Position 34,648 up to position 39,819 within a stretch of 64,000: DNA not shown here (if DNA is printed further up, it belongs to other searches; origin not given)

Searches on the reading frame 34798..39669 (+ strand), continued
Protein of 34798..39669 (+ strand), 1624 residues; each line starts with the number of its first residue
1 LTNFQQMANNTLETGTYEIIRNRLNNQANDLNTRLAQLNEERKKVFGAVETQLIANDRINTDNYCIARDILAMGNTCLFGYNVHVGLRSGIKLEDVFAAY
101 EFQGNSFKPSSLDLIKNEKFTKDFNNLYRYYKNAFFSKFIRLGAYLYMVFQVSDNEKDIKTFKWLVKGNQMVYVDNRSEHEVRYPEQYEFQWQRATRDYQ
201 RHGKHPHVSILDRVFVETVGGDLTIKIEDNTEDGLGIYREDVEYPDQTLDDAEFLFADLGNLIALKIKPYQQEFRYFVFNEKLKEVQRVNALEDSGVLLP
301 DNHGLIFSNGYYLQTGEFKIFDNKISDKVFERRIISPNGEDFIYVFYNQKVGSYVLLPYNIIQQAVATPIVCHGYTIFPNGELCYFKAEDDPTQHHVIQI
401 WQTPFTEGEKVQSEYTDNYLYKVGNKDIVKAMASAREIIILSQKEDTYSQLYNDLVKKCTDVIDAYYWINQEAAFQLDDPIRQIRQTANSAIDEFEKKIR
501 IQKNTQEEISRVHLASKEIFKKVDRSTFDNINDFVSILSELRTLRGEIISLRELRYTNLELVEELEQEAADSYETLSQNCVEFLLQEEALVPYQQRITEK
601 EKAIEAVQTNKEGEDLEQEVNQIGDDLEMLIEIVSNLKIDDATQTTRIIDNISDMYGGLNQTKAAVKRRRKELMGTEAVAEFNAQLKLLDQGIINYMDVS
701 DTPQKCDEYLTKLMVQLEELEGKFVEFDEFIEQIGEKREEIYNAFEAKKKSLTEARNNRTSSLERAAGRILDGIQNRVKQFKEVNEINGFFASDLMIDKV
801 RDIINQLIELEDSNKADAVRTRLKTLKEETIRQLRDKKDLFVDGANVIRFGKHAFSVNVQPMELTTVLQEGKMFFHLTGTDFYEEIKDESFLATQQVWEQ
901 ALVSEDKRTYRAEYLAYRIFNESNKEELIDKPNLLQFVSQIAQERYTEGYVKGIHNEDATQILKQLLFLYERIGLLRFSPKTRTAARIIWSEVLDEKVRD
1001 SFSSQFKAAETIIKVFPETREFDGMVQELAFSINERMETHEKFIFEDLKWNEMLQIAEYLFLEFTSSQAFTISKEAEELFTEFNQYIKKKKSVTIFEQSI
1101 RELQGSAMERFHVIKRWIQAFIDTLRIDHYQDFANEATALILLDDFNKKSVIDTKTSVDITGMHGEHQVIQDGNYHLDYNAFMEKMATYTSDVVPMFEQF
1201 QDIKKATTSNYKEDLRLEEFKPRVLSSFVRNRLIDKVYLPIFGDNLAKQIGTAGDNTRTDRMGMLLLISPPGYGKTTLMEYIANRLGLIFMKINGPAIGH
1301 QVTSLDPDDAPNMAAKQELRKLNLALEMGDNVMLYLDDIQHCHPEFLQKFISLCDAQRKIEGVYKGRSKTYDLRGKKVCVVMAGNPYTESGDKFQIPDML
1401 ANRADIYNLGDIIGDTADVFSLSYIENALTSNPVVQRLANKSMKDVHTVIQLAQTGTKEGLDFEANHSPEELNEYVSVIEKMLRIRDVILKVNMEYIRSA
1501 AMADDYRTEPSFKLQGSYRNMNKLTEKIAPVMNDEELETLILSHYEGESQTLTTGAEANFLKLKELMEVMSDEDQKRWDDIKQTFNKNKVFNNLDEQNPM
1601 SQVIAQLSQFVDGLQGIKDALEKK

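Call 12: find_encoding_contigs(protein=P0001, flank=10000, max_places=2)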
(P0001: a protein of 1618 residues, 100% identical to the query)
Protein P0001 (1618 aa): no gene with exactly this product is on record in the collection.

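Call 13: find_encoding_contigs(protein=P0096, flank=10000, max_places=2)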
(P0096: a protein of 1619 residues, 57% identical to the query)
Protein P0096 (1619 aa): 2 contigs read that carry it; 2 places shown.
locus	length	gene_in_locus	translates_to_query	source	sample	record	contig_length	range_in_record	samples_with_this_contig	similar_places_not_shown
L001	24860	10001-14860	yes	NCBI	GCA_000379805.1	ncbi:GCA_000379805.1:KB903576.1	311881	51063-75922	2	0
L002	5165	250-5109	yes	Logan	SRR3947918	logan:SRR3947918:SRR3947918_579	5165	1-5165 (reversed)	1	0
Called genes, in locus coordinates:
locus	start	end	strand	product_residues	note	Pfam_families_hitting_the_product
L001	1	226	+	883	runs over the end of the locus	-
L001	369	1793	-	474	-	PF01546:Peptidase_M20, PF07687:M20_dimer (weak)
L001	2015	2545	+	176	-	PF00581:Rhodanese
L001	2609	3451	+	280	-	-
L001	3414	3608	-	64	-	PF02609:Exonuc_VII_S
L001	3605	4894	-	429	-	PF13742:tRNA_anti_2, PF02601:Exonuc_VII_L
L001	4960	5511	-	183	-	-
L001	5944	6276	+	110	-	-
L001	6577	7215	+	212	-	-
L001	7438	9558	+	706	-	-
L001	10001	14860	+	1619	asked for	PF12458:DUF3686, PF25472:DUF7902, PF00004:AAA (weak)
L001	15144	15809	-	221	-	PF13505:OMP_b-brl, PF13568:OMP_b-brl_2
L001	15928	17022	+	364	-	PF00211:Guanylate_cyc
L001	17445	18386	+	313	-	PF00135:COesterase (weak), PF20434:BD-FAE, PF07859:Abhydrolase_3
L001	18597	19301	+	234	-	-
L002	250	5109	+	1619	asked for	PF12458:DUF3686, PF25472:DUF7902, PF00004:AAA (weak)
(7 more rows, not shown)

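Call 14: find_encoding_contigs(protein=P0117, flank=10000, max_places=2)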
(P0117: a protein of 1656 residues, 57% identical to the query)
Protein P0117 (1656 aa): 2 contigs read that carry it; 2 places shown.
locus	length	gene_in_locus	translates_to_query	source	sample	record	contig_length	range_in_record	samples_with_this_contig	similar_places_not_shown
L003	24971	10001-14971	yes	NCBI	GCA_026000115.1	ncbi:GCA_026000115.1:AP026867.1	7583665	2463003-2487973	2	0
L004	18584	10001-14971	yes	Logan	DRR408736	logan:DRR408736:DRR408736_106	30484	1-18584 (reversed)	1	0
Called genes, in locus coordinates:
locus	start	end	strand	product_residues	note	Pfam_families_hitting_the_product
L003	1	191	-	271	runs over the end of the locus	PF13174:TPR_6 (faint)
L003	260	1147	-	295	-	PF00561:Abhydrolase_1, PF12146:Hydrolase_4, PF12697:Abhydrolase_6 (weak)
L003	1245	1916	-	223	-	-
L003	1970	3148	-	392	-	PF17785:PUA_3, PF10672:Methyltrans_SAM, PF02475:TRM5-TYW2_MTfase (faint), PF03602:Cons_hypoth95, PF05175:MTS (faint), PF13847:Methyltransf_31 (weak)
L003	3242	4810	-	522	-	PF01266:DAO (faint), PF01494:FAD_binding_3, PF07992:Pyr_redox_2 (faint)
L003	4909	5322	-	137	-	PF20791:Acyl-ACP_TE_C (faint), PF13279:4HBT_2, PF03061:4HBT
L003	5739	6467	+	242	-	-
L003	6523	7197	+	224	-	PF01145:Band_7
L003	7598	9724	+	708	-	-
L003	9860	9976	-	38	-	-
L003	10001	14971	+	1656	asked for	PF12458:DUF3686, PF25472:DUF7902, PF00004:AAA (weak)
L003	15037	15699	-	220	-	-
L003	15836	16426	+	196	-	PF03190:Thioredox_DsbH, PF00085:Thioredoxin (weak), PF13899:Thioredoxin_7, PF13098:Thioredoxin_2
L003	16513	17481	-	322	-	PF24827:AstE_AspA_cat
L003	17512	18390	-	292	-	PF18030:Rimk_N, PF14397:ATPgrasp_ST (faint), PF02655:ATP-grasp_3, PF02955:GSH-S_ATP, PF08443:RimK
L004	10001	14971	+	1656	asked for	PF12458:DUF3686, PF25472:DUF7902, PF00004:AAA (weak)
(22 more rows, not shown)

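Call 16: find_related_loci(query=A1, collection=genome_contigs, flank=10000)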
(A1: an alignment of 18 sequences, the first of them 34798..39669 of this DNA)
Query A1 (1624 aa) in genome_contigs; peptide patterns used: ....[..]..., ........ (x = any residue, [..] = any of these).
600 stretches matched a pattern (row limit reached: there are more); 568 encode a relative of the query (tblastn E <= 1e-3); the best 80 are kept; 80 distinct loci.
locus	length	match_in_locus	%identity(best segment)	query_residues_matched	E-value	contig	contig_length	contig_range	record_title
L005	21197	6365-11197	78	5-1621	0e+0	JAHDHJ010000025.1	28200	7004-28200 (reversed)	MAG: Saprospiraceae bacterium isolate MAG-67 RZ_4708, whole genome shotgun sequence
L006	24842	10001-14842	66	7-1623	0e+0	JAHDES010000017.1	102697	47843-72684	MAG: Saprospiraceae bacterium isolate MAG-187 RZ_560, whole genome shotgun sequence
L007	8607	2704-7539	63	9-1623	0e+0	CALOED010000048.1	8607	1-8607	MAG: uncultured Saprospiraceae bacterium isolate LOGT_bin.0002 genome assembly, contig: contig_74585, whole genome shotg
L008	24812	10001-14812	59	13-1622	0e+0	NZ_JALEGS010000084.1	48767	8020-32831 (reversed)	MAG: Phaeodactylibacter sp. isolate HH_bin12 k97_121684, whole genome shotgun sequence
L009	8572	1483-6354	55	11-1621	0e+0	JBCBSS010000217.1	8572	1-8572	MAG: Bacteroidota bacterium isolate J06638_29 NODE_217_length_8572_cov_9.057092, whole genome shotgun sequence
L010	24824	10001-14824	57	12-1623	0e+0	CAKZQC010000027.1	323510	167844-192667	MAG TPA_asm: uncultured Saprospiraceae bacterium isolate ERR2094174_bin.4_CONCOCT_v1.1_MAG genome assembly, contig: ERZ6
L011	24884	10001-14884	55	3-1616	0e+0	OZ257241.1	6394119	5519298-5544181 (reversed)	MAG: Roseivirga sp. isolate 41ee1c54-7d41-4592-86ce-9a47ec6e0262 genome assembly, chromosome: 1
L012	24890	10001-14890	54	9-1623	0e+0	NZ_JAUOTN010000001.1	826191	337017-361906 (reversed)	Pontibacter coccineus strain BT731 NODE_1_length_826191_cov_40.291961, whole genome shotgun sequence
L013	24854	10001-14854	54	9-1623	0e+0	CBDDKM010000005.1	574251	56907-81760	MAG: Parvicellaceae bacterium isolate 2f2d11d2-0c83-4b6d-90d6-ffcac063f1ac genome assembly, contig: contig_5, whole geno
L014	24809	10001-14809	54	9-1623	0e+0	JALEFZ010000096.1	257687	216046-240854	MAG: Bacteroidia bacterium isolate CC_bin17 k97_238526, whole genome shotgun sequence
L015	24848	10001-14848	54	12-1624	0e+0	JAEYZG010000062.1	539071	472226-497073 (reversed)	MAG: Bacteroidetes bacterium isolate OH_CBlB_80 k127_302336, whole genome shotgun sequence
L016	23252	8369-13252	55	9-1624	0e+0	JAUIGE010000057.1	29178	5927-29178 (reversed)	MAG: Bacteroidia bacterium isolate Co_bin.136 NODE_9451_length_29178_cov_2.870022, whole genome shotgun sequence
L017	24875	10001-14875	53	8-1623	0e+0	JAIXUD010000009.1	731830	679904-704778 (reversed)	MAG: Sphingobacteriales bacterium isolate D1_MAG_00006 pond_D1_MAG_00006_000000000010, whole genome shotgun sequence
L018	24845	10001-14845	53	12-1621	0e+0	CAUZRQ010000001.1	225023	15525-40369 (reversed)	MAG: Planctomycetota bacterium isolate CB6_AW.30 genome assembly, contig: Ga0310123_10000003, whole genome shotgun seque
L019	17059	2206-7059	52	11-1623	0e+0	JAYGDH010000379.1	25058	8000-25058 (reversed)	MAG: Pirellulaceae bacterium isolate OC3_3000m_MAG_123 OC3_3000m_contig_29295, whole genome shotgun sequence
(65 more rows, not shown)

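Call 44: find_encoding_contigs(protein=P0002, flank=8000, max_places=1)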
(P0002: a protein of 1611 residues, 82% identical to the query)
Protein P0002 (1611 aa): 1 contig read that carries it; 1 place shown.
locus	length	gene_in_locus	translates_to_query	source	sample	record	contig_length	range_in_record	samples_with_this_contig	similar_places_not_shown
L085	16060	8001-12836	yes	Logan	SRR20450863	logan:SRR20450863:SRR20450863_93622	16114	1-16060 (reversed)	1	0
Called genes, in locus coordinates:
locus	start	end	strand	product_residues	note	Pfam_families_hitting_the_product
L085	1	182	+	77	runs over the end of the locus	?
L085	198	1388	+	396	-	PF09411:PagL (weak)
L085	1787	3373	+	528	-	PF00463:ICL, PF13714:PEP_mutase, PF00463:ICL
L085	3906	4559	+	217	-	-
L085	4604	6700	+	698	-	-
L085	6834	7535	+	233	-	-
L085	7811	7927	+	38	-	-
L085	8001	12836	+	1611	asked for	PF12458:DUF3686, PF25472:DUF7902, PF00004:AAA (weak), PF07728:AAA_5 (faint)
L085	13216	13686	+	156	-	-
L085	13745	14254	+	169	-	-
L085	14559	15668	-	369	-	-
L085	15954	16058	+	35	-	?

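Call 45: find_encoding_contigs(protein=P0005, flank=8000, max_places=1)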
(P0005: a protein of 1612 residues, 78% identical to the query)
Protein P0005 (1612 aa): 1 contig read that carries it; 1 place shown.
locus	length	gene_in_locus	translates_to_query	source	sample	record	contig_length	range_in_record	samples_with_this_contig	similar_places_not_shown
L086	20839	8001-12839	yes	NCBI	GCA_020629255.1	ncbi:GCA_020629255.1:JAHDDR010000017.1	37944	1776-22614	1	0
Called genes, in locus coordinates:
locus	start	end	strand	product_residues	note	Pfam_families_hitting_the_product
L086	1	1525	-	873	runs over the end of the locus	PF01411:tRNA-synt_2c, PF07973:tRNA_SAD, PF02272:DHHA1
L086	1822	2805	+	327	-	PF01551:Peptidase_M23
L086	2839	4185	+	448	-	PF09587:PGA_cap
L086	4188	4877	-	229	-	-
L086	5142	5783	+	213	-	-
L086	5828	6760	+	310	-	PF01145:Band_7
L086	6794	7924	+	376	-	-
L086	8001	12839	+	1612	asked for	PF12458:DUF3686, PF25472:DUF7902, PF00004:AAA (weak)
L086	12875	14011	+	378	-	-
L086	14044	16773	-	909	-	PF18962:Por_Secre_tail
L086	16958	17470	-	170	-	PF03938:OmpH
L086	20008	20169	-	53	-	-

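Call 46: find_encoding_contigs(protein=P0008, flank=8000, max_places=1)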
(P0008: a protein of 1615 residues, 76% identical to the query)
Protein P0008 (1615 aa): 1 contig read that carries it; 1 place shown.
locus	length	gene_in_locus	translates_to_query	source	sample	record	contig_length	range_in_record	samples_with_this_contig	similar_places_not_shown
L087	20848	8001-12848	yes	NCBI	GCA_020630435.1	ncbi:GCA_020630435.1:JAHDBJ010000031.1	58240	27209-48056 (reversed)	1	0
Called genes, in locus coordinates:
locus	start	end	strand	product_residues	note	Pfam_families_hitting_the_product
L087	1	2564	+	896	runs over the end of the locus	PF00515:TPR_1 (faint), PF07719:TPR_2 (faint), PF13176:TPR_7 (faint), PF13181:TPR_8 (faint), PF13374:TPR_10 (faint), PF13424:TPR_12 (weak), PF13424:TPR_12, PF12770:CHAT, +4 more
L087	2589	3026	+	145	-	PF14376:Haem_bd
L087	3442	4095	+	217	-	-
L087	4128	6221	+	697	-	-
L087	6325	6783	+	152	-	-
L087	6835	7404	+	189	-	-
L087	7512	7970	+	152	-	-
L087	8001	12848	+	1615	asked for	PF12458:DUF3686, PF25472:DUF7902, PF00004:AAA (weak)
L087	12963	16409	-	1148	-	PF00873:ACR_tran, PF03176:MMPL (faint)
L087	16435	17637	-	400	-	PF25893:HH_CzcB, PF25989:YknX_C (faint), PF25954:Beta-barrel_RND_2, PF25967:RND-MFP_C (weak)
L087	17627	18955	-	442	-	PF02321:OEP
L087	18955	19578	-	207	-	PF00440:TetR_N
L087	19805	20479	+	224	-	-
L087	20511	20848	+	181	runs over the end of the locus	-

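Call 47: search_protein_families(library=pfam, proteins=[L085:6834-7532:+, L087:6325-6780:+, L087:6835-7401:+, L087:7512-7967:+, L086:12875-14008:+, L085:13216-13683:+, L085:13745-14251:+, L005:5662-6183:+], max_evalue=0.01)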
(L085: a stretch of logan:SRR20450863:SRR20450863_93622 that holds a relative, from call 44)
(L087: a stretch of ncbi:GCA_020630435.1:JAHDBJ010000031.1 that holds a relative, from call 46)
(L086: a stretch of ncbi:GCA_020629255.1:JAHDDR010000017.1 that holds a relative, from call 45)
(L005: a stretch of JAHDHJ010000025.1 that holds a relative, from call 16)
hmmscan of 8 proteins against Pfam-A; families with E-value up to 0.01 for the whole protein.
L085:6834-7532:+ (233 aa): 1 family
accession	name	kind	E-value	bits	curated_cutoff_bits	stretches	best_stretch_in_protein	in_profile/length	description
PF03547.23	Mem_trans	-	0.0023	17.1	25.7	1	51-172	68-176/343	Membrane transport protein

L087:6325-6780:+ (152 aa): 0 families

L087:6835-7401:+ (189 aa): 0 families

L087:7512-7967:+ (152 aa): 0 families

L086:12875-14008:+ (378 aa): 0 families

L085:13216-13683:+ (156 aa): 0 families

L085:13745-14251:+ (169 aa): 0 families

L005:5662-6183:+ (174 aa): 1 family
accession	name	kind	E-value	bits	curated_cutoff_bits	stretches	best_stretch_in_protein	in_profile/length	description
PF01797.21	Y1_Tnp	-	7.2e-06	26.6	23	1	20-87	18-84/121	Transposase IS200 like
